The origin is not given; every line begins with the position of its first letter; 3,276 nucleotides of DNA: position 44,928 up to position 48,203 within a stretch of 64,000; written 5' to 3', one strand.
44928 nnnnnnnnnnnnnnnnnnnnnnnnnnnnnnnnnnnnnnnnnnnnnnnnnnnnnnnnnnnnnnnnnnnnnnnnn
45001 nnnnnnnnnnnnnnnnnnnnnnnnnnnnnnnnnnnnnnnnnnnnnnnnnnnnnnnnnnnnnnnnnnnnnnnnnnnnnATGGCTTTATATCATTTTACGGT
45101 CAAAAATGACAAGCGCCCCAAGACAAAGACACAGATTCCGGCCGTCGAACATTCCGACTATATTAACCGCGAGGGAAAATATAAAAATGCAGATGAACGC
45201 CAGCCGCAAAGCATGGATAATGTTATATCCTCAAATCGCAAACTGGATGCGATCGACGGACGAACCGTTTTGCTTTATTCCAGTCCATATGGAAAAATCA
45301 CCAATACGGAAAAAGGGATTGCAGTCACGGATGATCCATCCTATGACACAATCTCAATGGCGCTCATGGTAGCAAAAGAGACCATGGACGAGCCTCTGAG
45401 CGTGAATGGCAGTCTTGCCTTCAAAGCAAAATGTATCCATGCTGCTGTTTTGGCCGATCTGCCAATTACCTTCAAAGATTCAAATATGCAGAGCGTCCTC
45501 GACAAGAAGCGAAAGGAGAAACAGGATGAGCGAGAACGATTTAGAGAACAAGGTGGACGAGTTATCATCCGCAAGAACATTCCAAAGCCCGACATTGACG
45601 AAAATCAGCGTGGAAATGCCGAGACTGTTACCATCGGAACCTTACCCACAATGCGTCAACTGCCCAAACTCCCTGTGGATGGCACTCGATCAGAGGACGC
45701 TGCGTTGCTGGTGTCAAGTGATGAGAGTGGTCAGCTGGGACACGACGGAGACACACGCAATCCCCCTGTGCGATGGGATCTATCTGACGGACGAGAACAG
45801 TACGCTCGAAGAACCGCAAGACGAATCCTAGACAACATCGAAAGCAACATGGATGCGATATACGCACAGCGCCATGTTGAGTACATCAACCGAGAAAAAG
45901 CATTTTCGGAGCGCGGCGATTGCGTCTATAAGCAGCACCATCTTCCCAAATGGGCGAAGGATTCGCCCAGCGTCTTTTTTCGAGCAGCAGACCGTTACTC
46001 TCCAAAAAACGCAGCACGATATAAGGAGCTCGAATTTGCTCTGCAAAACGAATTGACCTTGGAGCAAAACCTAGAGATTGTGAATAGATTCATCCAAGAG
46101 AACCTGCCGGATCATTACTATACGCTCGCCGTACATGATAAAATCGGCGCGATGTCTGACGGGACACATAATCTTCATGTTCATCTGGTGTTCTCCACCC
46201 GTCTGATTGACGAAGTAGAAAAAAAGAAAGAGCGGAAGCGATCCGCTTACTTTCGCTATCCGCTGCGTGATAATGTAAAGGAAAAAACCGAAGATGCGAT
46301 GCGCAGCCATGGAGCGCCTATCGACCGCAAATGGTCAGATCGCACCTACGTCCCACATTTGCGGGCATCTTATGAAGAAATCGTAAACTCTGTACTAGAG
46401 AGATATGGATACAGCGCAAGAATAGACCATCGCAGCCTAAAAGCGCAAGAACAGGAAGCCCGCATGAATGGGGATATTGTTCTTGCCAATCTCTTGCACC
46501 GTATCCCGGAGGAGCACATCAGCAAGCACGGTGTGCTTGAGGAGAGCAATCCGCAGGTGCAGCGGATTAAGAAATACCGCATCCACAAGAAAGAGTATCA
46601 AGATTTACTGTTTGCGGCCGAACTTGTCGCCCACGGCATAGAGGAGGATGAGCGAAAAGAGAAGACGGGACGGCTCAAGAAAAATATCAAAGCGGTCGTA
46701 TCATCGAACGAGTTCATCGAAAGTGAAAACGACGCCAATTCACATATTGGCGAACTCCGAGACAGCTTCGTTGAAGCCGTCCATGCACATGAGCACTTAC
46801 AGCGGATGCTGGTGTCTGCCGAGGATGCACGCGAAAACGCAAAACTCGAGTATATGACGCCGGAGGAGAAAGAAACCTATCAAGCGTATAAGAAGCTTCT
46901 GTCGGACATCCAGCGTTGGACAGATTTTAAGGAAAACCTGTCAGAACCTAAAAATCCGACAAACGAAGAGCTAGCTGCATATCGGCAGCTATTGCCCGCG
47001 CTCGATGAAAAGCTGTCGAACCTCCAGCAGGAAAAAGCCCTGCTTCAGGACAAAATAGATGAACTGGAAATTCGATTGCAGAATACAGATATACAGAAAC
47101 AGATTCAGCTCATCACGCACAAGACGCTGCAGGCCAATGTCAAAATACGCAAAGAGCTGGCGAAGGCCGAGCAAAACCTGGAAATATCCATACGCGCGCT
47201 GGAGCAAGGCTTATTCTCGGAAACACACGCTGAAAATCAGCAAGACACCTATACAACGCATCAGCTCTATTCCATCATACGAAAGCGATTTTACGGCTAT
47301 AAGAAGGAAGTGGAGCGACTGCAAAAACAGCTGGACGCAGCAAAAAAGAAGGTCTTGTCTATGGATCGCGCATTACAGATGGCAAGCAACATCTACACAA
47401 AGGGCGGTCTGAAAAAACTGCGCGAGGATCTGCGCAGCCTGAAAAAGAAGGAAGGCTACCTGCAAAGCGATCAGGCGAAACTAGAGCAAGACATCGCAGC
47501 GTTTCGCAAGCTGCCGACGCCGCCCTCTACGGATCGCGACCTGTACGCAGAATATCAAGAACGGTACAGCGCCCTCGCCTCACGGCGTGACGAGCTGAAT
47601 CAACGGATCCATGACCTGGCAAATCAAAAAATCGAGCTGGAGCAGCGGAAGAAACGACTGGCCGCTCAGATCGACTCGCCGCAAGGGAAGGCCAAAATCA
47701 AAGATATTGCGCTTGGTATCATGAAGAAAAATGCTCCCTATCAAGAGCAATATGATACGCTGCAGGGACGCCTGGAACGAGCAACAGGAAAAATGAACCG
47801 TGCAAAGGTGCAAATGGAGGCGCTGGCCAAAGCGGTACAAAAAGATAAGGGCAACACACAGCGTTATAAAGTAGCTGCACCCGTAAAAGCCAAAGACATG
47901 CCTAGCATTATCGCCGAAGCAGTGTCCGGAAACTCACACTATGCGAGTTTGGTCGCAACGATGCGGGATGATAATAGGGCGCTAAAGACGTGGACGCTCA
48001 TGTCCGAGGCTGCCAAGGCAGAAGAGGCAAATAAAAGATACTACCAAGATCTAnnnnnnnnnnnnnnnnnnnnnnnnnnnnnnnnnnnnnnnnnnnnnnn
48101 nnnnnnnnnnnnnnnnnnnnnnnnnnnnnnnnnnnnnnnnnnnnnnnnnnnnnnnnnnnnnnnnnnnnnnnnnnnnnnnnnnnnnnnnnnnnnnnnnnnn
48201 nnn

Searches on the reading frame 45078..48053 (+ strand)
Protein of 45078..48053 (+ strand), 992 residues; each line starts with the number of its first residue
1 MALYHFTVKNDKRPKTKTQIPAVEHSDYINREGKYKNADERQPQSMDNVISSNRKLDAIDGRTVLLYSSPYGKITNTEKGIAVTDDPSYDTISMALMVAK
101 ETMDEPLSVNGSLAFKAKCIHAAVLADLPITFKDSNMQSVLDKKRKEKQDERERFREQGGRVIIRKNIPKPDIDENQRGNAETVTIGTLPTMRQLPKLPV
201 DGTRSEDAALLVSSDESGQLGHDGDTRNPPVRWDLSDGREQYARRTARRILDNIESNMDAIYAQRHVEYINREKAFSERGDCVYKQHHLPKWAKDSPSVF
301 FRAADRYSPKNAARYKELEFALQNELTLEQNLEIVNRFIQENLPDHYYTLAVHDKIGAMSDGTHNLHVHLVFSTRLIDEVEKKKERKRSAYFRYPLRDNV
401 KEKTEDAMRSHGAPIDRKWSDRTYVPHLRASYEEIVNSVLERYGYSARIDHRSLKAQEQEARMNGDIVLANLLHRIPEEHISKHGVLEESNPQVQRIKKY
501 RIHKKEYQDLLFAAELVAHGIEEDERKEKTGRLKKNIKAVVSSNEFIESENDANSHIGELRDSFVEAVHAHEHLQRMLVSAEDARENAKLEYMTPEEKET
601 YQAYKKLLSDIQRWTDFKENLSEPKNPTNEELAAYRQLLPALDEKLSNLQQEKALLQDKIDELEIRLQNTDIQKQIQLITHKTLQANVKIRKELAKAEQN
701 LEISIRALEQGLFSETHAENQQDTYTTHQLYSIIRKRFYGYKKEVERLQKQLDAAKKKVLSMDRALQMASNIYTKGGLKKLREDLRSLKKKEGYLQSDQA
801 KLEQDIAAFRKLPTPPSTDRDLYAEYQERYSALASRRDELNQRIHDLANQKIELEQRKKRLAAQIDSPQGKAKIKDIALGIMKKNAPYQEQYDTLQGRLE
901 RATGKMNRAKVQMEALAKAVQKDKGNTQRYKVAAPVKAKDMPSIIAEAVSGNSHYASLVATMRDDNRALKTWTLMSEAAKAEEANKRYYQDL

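Call 77: search_protein_families(library=pfam, proteins=[window:45078-48053:+], max_evalue=0.001)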
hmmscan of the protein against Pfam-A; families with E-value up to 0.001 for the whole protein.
window:45078-48053:+ (992 aa): 2 families
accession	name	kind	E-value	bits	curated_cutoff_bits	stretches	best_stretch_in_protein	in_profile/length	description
PF03389.21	MobA_MobL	-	7.7e-24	85.2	26.7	1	264-460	21-207/224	MobA/MobL family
PF18821.6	LPD7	-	9.5e-10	38.8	27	1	73-143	21-90/92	Large polyvalent protein-associated domain 7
